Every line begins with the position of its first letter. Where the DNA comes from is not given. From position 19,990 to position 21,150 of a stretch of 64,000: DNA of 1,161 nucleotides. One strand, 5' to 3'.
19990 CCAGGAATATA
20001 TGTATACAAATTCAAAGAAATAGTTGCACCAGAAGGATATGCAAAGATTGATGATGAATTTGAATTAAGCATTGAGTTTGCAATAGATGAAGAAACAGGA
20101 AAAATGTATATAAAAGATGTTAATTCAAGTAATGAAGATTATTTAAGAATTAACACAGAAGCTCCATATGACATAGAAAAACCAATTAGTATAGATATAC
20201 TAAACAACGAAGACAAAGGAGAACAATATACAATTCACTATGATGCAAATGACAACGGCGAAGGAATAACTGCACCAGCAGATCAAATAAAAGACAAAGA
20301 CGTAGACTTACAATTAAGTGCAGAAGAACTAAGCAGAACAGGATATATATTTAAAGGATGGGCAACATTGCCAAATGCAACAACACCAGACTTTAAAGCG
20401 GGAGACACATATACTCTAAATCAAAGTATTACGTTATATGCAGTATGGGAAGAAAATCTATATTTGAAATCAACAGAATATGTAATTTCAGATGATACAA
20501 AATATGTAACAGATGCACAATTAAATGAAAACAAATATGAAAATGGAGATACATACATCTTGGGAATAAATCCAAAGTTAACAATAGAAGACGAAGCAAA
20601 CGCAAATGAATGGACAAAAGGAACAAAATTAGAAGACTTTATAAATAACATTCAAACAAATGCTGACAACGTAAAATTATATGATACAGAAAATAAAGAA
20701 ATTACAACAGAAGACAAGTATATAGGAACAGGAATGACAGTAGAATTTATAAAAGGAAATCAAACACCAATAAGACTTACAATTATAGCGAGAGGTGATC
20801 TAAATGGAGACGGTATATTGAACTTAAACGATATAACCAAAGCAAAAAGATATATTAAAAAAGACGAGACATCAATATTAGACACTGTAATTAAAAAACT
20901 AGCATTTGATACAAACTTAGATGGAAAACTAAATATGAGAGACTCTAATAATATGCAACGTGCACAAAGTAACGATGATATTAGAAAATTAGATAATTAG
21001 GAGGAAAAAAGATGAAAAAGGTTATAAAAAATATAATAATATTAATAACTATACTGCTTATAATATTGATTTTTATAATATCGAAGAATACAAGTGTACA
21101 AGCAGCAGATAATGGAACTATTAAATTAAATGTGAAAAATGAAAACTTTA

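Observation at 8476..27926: Non-cellulolytic cohesin-dockerin surface-assembly cluster built around giant adhesins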

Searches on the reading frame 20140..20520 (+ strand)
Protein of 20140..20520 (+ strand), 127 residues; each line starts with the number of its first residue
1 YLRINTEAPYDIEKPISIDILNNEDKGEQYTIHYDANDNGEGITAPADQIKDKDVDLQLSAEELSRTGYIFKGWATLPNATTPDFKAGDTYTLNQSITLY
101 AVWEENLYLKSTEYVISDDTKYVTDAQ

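Call 44: search_protein_families(library=pfam, proteins=[window:20140-20520:+], max_evalue=1)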
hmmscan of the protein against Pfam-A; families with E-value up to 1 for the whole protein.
window:20140-20520:+ (127 aa): 2 families
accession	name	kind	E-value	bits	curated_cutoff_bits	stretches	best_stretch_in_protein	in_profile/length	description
PF09479.16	Flg_new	-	1e-11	45.2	27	1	30-102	1-65/65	Listeria-Bacteroides repeat domain (List_Bact_rpt)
PF18998.6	Flg_new_2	-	0.056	13.9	23.6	1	32-106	3-72/73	Divergent InlB B-repeat domain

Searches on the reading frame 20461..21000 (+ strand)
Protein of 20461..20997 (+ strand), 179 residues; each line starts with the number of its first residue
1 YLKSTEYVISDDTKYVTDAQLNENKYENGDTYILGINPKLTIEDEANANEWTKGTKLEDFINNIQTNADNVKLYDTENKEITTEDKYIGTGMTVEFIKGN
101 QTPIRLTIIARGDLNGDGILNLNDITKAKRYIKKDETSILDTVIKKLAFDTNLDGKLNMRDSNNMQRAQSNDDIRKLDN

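Call 15: search_protein_families(library=pfam, proteins=[window:20518-21000:+], max_evalue=10)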
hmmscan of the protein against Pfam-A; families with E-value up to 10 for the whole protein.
window:20518-21000:+ (160 aa): 4 families
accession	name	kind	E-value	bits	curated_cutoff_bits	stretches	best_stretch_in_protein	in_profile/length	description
PF00404.24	Dockerin_1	-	5.1e-07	30.2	22.9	1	93-147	2-53/57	Dockerin type I domain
PF13499.12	EF-hand_7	-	0.038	14.8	30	1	94-139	12-58/67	EF-hand domain pair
PF00036.39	EF-hand_1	-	0.045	13.8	25.4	1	89-107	5-23/29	EF hand domain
PF13833.12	EF-hand_8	-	0.1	12.8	28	0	93-105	34-46/54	EF-hand domain pair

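Call 74: find_homologous_proteins(query=window:20461-20997:+, max_evalue=0.001)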
Query window:20461-20997:+ (179 aa): 2 proteins with E <= 0.001 among 25 candidates.
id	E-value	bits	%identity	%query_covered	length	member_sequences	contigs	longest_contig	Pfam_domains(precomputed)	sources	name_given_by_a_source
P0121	8.4e-94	330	85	100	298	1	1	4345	PF09479.17,PF00404.25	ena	-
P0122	6.9e-76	272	90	82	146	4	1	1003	PF00404.25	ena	-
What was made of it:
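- Tried and rejected: Homologue search with the P1 X-Doc (call 74).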
